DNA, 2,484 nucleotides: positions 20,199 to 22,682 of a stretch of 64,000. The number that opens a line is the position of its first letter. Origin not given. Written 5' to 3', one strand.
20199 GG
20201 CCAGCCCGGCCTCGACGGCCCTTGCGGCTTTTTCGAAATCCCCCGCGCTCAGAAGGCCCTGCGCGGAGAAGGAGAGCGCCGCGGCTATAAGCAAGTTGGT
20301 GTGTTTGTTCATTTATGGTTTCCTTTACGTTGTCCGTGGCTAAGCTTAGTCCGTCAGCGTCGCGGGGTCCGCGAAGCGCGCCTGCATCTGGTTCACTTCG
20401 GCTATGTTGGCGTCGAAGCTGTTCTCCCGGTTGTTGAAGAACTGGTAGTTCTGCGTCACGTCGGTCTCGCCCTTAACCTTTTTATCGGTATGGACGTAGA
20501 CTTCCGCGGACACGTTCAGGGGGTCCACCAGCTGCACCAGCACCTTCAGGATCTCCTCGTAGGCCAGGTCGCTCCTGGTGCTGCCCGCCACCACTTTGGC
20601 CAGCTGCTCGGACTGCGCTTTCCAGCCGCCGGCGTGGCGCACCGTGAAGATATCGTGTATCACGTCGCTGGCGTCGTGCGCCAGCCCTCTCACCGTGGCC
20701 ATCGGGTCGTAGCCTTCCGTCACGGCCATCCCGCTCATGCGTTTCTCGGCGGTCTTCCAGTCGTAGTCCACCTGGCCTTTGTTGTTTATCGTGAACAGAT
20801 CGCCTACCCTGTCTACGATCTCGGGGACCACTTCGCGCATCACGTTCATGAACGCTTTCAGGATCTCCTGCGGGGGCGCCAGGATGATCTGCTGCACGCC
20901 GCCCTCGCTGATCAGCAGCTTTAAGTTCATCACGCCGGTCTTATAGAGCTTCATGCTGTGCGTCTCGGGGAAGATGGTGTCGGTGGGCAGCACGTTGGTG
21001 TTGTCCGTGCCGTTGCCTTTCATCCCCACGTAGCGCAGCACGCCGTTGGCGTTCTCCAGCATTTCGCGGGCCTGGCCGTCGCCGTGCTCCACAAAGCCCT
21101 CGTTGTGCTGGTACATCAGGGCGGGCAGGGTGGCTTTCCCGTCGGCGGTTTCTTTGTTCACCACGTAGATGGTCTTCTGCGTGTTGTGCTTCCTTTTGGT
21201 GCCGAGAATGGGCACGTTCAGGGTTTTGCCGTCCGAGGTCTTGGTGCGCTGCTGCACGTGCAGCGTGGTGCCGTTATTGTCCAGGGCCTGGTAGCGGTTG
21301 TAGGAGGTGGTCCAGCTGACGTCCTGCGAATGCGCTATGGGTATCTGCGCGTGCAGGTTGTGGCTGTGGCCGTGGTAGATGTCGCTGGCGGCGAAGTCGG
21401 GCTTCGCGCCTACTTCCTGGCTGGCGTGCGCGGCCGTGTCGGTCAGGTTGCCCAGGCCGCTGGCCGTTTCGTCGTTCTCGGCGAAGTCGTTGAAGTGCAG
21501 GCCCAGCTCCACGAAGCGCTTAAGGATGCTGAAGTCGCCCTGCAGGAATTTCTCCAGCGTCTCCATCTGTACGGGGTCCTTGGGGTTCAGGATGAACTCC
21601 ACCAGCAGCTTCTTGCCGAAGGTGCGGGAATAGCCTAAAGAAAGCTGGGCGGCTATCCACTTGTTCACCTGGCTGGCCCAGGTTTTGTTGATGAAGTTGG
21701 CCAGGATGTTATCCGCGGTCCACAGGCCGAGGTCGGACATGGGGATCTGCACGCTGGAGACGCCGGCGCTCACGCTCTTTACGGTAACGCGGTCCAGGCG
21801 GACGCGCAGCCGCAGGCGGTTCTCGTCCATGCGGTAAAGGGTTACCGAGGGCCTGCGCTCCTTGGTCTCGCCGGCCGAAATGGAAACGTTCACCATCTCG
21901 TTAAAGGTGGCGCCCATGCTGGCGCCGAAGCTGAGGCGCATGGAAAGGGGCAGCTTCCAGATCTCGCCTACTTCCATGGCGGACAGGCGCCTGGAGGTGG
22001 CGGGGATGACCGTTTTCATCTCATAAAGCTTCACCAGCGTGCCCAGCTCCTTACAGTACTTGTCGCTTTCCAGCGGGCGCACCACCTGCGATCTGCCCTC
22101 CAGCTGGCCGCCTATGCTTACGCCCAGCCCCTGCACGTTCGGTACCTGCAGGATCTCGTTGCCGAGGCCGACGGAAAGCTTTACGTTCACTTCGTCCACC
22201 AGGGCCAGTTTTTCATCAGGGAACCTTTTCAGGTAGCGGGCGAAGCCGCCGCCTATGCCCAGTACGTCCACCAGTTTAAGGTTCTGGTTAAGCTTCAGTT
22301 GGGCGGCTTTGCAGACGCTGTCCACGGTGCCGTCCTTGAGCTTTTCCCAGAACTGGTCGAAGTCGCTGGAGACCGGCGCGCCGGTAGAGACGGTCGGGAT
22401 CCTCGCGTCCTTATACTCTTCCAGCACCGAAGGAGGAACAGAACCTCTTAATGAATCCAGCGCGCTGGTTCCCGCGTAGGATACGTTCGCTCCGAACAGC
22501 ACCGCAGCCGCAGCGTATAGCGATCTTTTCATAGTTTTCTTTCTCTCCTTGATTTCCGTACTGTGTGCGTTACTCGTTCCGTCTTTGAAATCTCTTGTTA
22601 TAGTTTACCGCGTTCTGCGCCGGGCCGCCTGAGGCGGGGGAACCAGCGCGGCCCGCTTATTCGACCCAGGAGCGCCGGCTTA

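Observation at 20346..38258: Family A: three 728-768 aa secreted paralogs with no recognisable domain, each behind its own cassette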

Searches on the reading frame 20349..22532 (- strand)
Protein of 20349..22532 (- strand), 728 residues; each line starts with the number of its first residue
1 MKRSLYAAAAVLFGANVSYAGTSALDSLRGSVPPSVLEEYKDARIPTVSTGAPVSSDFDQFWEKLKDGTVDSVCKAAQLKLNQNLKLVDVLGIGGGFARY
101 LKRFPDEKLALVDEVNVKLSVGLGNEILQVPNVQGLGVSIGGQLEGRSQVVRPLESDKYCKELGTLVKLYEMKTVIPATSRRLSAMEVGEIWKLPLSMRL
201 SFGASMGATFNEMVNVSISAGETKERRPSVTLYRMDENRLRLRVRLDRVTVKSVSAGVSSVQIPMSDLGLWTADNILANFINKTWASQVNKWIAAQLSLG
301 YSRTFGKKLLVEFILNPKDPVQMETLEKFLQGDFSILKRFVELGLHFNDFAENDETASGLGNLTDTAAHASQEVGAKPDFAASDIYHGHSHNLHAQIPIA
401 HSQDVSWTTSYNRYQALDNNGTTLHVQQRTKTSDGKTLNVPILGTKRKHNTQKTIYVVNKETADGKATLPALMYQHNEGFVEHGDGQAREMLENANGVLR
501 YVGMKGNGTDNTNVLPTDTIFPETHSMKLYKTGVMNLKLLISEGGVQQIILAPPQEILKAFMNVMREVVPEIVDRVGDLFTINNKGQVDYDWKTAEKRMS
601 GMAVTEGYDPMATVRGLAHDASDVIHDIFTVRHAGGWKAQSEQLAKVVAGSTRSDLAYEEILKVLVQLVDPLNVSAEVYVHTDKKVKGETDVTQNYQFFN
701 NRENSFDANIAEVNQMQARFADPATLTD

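Call 7: search_protein_families(library=pfam, proteins=[window:20349-22532:-], max_evalue=1)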
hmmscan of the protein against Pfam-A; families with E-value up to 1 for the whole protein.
window:20349-22532:- (728 aa): 0 families
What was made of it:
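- On Beta-pore-forming toxins (aerolysin/ETX-MTX2, leukocidin/hemolysin, MACPF/CDC): No Pfam hit (call 7).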

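Call 8: search_protein_families(library=ncbifam, proteins=[window:20349-22532:-], max_evalue=1)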
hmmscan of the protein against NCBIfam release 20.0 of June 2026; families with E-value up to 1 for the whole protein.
window:20349-22532:- (728 aa): 0 families
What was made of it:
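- On Known C-terminal sorting signals (T9SS CTD, PEP-CTERM, LPXTG, GlyGly-CTERM): No Pfam or NCBIfam hit (calls 7, 8).
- Checked: No Pfam or NCBIfam domain is found (calls 7, 8).
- No known C-terminal sorting domain is found in Pfam or NCBIfam (calls 7, 8).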

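Call 12: find_homologous_proteins(query=window:20349-22532:-)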
Query window:20349-22532:- (728 aa): 86 proteins with E <= 0.001 among 8000 candidates.
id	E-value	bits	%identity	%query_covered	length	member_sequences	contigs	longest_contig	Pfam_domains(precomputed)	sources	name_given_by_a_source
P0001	0.0e+0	1632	100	100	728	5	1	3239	-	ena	-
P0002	0.0e+0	1346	80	100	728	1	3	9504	-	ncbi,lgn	ncbi:MAG: hypothetical protein WCK76_09480 [Elusimicrobiota bacterium]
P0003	0.0e+0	1200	72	100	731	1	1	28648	-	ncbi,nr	ncbi:MAG: hypothetical protein NTY45_07175 [Elusimicrobia bacterium]|nr:hypothetical protein [Elusim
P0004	0.0e+0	1153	69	100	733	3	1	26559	-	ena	-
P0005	0.0e+0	1137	70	98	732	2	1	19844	-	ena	-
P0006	0.0e+0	1136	69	100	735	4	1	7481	-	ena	-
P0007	0.0e+0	1066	64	100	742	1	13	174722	-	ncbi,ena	-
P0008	0.0e+0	1028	63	100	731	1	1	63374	-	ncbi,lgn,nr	ncbi:MAG: hypothetical protein PHV36_13970 [Elusimicrobiales bacterium]|nr:hypothetical protein [Elu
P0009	0.0e+0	1012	62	100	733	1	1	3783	-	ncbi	ncbi:MAG: hypothetical protein WCK76_13675 [Elusimicrobiota bacterium]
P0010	2.3e-293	993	60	100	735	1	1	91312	-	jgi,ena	-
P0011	4.1e-267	906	57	100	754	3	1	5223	-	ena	-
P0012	5.9e-262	889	55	100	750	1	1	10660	-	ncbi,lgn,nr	ncbi:MAG: hypothetical protein Q7R35_11025 [Elusimicrobiota bacterium]|nr:hypothetical protein [Elus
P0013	6.2e-261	886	54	100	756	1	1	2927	-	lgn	-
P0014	1.0e-258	878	54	99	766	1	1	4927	-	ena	-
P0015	3.6e-258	877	57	94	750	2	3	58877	-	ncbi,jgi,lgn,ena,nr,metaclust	ncbi:MAG TPA: hypothetical protein DCZ92_08965 [Elusimicrobia bacterium]|nr:MAG: hypothetical protei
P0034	3.7e-226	771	48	99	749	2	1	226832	-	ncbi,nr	ncbi:MAG: hypothetical protein NTX59_08050 [Elusimicrobia bacterium]|nr:hypothetical protein [Elusim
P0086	7.0e-133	462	35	93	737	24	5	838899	-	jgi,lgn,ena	-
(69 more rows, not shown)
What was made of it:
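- Family size and range: 86 full-length homologs, all from Elusimicrobiota MAGs (call 12).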

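Call 16: search_solved_structures(query=A2, max_evalue=10)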
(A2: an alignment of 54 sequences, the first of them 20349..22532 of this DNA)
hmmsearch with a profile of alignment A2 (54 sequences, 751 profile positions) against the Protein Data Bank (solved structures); distinct sequences matched with E-value up to 10: 0.
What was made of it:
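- Tried and rejected: PDB by sequence: a family-profile search found 0 hits at E of 10 or less (call 16).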

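Call 18: find_encoding_contigs(protein=P0086, flank=10000, max_places=3)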
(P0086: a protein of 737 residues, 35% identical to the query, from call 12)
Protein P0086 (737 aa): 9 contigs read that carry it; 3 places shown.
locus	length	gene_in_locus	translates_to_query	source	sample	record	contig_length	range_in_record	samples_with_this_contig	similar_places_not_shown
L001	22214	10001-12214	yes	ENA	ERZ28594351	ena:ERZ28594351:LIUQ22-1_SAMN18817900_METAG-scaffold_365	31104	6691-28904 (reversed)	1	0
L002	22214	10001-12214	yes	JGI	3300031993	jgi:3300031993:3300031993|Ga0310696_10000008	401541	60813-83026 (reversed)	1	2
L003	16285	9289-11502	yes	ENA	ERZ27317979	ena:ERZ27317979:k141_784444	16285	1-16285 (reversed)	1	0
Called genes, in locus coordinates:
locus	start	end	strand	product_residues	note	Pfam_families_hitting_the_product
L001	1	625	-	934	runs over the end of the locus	-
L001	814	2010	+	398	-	PF00248:Aldo_ket_red, PF13187:Fer4_9 (faint)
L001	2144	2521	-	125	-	PF06397:Desulfoferrod_N, PF01880:Desulfoferrodox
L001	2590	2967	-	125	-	PF02566:OsmC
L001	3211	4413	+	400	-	PF01139:RtcB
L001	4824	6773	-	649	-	PF00501:AMP-binding, PF23562:AMP-binding_C_3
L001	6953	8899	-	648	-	PF00501:AMP-binding, PF23562:AMP-binding_C_3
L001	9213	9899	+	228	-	PF08876:DUF1836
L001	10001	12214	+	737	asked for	-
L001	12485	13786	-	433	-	-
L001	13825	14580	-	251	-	PF01784:DUF34_NIF3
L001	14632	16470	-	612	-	PF09985:Glucodextran_C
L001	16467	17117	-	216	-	PF02922:CBM_48, PF16561:AMPK1_CBM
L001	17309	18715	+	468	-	PF02878:PGM_PMM_I, PF02879:PGM_PMM_II, PF02880:PGM_PMM_III, PF00408:PGM_PMM_IV (faint)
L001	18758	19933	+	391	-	PF00438:S-AdoMet_synt_N, PF02772:S-AdoMet_synt_M, PF02773:S-AdoMet_synt_C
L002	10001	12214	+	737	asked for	-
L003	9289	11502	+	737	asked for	-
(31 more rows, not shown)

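Call 19: find_encoding_contigs(protein=P0034, flank=10000, max_places=2)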
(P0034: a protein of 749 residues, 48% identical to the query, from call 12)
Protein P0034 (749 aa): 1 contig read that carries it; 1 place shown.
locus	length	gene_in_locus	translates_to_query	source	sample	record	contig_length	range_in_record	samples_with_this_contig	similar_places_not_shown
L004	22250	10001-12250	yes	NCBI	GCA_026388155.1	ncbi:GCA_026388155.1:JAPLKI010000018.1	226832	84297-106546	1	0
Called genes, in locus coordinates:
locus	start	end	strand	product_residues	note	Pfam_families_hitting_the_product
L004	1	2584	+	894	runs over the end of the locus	PF02629:CoA_binding, PF13380:CoA_binding_2, PF13607:Succ_CoA_lig, PF19045:Ligase_CoA_2, PF13549:ATP-grasp_5, PF00583:Acetyltransf_1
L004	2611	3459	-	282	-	PF00850:Hist_deacetyl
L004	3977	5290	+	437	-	PF00501:AMP-binding (faint)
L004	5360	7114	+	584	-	PF04055:Radical_SAM, PF13186:SPASM (weak), PF08003:Methyltransf_9 (weak), PF13489:Methyltransf_23, PF13847:Methyltransf_31, PF08241:Methyltransf_11, PF08242:Methyltransf_12, PF13649:Methyltransf_25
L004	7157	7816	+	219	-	-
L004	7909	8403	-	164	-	-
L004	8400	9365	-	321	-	-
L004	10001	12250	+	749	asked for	-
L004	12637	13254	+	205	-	PF19502:DUF6036 (faint)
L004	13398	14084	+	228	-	-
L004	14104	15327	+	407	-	-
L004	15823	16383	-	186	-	PF00854:PTR2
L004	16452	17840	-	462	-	PF14319:Zn_Tnp_IS91, PF04986:Y2_Tnp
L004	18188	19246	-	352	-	PF13480:Acetyltransf_6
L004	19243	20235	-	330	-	PF01073:3Beta_HSD, PF01370:Epimerase, PF02719:Polysacc_synt_2 (faint), PF04321:RmlD_sub_bind, PF05368:NmrA, PF13460:NAD_binding_10, PF16363:GDP_Man_Dehyd, PF07993:NAD_binding_4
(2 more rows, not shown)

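Call 21: find_encoding_contigs(protein=P0007, flank=10000, max_places=4)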
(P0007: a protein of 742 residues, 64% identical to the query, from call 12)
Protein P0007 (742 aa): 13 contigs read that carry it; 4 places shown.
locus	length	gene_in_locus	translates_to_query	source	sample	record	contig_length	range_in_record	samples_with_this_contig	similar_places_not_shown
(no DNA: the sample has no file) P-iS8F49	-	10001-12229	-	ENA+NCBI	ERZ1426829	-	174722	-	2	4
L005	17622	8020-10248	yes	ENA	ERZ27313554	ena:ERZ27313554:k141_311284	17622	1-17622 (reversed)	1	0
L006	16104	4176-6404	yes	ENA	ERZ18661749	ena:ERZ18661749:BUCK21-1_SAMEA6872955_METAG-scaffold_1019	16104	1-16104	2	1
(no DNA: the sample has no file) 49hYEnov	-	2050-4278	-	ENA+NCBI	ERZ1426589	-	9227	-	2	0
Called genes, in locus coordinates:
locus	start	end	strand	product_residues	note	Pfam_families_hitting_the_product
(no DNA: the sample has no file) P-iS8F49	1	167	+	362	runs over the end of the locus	-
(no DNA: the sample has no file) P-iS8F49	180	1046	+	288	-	PF09949:APP1_cat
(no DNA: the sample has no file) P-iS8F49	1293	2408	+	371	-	-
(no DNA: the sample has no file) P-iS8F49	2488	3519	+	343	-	PF00089:Trypsin, PF13365:Trypsin_2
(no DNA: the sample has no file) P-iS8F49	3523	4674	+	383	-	PF00082:Peptidase_S8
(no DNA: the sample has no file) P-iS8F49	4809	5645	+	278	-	-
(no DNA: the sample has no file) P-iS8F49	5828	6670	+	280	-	-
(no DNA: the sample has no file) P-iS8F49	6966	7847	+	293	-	PF03781:FGE-sulfatase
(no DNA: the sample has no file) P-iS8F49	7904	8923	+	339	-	PF00561:Abhydrolase_1 (weak), PF12146:Hydrolase_4, PF12697:Abhydrolase_6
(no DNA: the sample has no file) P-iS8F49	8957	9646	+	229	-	PF03734:YkuD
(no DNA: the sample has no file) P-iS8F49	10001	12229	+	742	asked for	-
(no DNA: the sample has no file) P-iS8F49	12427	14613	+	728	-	-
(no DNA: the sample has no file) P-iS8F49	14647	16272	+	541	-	PF13091:PLDc_2, PF00614:PLDc (faint), PF13091:PLDc_2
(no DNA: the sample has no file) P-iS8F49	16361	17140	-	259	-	PF01569:PAP2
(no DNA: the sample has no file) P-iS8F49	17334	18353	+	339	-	PF01544:CorA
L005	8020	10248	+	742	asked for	-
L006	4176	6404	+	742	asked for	-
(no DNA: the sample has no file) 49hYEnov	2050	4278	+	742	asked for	-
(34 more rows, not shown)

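Call 22: find_encoding_contigs(protein=P0008, flank=10000, max_places=2)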
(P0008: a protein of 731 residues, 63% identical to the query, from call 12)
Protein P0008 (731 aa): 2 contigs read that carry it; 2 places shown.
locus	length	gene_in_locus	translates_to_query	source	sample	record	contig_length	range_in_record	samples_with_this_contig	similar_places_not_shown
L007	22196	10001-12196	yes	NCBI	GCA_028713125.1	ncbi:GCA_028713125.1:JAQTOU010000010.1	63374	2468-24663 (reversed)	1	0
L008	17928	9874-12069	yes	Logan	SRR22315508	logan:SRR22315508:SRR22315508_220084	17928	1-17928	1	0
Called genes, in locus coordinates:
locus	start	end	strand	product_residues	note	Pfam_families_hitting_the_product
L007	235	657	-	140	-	-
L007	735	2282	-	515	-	PF00005:ABC_tran, PF02463:SMC_N (faint), PF13304:AAA_21 (faint), PF13555:AAA_29 (faint), PF00005:ABC_tran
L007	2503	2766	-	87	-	-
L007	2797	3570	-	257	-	PF00072:Response_reg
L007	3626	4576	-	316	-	-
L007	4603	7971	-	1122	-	PF00041:fn3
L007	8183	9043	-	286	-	-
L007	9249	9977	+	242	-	-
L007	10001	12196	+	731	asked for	-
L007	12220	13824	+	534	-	PF00614:PLDc (faint), PF13091:PLDc_2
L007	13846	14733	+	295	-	PF00089:Trypsin, PF13365:Trypsin_2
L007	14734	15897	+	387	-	PF00082:Peptidase_S8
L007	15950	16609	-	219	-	-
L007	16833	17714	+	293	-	PF03781:FGE-sulfatase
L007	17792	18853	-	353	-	PF02729:OTCace_N, PF00185:OTCace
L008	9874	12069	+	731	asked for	-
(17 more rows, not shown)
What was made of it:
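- Compact synteny A->PLD->trypsin->S8 in a second genome (call 22).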

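Call 24: search_protein_representatives(alignment_id=A2)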
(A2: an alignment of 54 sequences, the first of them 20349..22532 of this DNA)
Query: 54 sequences, 751 profile positions. Proteins with E-value up to 0.001 (for the whole library): 180; up to 1e-10: 154; up to 1e-30: 122. The best 150 are listed.
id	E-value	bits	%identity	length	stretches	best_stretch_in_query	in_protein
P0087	0.0e+00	1129.8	-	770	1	6-751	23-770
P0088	0.0e+00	1106.0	-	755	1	9-751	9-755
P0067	0.0e+00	1015.5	-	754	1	4-751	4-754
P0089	1.1e-272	923.1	-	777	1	35-751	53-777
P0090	1.3e-252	856.8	-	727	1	19-751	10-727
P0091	3.7e-252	855.3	-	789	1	17-751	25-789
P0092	1.4e-249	846.8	-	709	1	63-751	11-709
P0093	1.4e-237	807.1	-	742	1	37-751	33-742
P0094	1.1e-231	787.7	-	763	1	21-751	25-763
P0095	4.7e-186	636.7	-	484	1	271-751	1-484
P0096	6.2e-180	616.5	-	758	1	27-747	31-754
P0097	1.8e-178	611.7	-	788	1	7-542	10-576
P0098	2.6e-178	611.1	-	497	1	245-751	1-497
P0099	1.6e-176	605.2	-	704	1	61-751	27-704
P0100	2.1e-176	604.8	-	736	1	62-751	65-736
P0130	1.2e-119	417.2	-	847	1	57-751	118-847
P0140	1.0e-108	381.0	-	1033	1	57-751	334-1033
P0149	4.2e-101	355.9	-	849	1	66-751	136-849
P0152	1.1e-93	331.3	-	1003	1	61-751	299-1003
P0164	5.5e-87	309.2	-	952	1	66-751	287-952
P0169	7.3e-84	298.9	-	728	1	56-721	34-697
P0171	6.3e-83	295.8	-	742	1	55-748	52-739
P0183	1.6e-62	228.3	-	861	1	79-745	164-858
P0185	1.4e-59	218.6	-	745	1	69-747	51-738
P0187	9.0e-58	212.6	-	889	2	80-585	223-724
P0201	9.2e-36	139.8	-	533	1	56-267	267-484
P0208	3.3e-30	121.4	-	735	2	64-580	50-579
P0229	2.9e-18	81.9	-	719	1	80-697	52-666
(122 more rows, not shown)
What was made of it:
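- There are 180 clusters in 1.84 billion representatives, nearly all with the same architecture (call 24).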

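Call 25: predict_structure(alignment_id=A2)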
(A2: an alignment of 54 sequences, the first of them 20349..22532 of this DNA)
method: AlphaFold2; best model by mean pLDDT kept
length: 728 residues; sequences in the alignment: 54
mean_pLDDT: 76.8   pTM: 0.77
mean pLDDT of the five models: 76.8, 76.6, 76.0, 74.1, 70.1
residues with pLDDT >= 90: 222; 70-90: 308; 50-70: 98; < 50: 100
segments of 3 or more residues with pLDDT < 50: 1-44, 50-53, 89-93, 121-134, 264-284, 333-336, 344-347, 702-705
pLDDT, mean of each block of 10 residues (from residue 1): 42 36 35 33 48 66 80 66 62 62 77 73 36 54 79 79 68 81 90 85 78 76 87 92 88 85 49 43 50 77 90 92 86 53 53 61 77 82 91 85 92 85 89 84 77 92 85 93 89 93 92 88 79 91 92 94 92 91 90 90 77 92 93 90 90 80 94 89 85 83 54 79 76
secondary structure, 60 per line:
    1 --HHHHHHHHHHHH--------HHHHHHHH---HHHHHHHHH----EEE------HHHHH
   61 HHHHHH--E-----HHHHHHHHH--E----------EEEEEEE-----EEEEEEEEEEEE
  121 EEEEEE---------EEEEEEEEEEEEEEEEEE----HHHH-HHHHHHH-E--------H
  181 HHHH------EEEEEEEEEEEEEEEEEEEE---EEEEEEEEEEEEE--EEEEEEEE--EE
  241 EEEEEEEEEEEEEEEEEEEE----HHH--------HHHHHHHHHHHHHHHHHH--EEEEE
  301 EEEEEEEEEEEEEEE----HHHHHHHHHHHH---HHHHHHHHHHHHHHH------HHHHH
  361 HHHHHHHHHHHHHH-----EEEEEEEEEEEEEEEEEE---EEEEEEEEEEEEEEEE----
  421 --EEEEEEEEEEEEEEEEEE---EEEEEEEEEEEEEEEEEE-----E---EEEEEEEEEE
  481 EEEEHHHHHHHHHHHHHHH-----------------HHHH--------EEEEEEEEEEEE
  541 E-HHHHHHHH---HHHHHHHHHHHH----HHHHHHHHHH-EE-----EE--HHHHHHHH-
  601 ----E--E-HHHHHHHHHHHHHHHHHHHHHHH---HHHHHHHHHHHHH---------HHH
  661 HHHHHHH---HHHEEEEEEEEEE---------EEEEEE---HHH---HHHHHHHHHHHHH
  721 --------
elements in order (helices of 4 or more, strands of 3 or more residues): H3-14 H23-30 H34-42 E47-49 H56-66 H75-83 E97-103 E109-126 E136-153 H158-161 H163-169 H180-184 E191-210 E214-226 E229-236 E239-260 H276-293 E296-315 H320-331 H335-349 H356-374 E380-397 E401-416 E423-440 E444-461 E471-484 H485-499 H517-520 E529-541 H543-550 H554-565 H570-579 H592-599 H610-632 H636-648 H658-667 E674-683 E693-698 H708-720
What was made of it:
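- About 200 residues are helical, with long insertions at both ends of the sheet (call 25).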

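Call 26: search_protein_families(library=pfam, proteins=[P0140, P0152, P0164, P0187, P0183, P0130, P0149, P0229, P0208, P0201], max_evalue=0.01)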
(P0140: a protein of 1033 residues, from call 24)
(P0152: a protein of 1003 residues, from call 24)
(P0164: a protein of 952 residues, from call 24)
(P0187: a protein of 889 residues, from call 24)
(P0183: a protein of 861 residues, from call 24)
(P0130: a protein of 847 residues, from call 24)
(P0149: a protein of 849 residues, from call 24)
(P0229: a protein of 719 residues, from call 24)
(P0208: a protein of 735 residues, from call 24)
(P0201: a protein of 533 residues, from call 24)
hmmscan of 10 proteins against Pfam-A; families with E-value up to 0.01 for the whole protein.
P0140 (1033 aa): 0 families

P0152 (1003 aa): 0 families

P0164 (952 aa): 0 families

P0187 (889 aa): 0 families

P0183 (861 aa): 0 families

P0130 (847 aa): 0 families

P0149 (849 aa): 0 families

P0229 (719 aa): 0 families

P0208 (735 aa): 0 families

P0201 (533 aa): 0 families
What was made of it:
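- On Any curated protein family (Pfam-A, NCBIfam, PHROGs, PADLOC): Ten divergent members also have none (call 26).
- Tried and rejected: Pfam on ten divergent or extended members also gave nothing (call 26).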
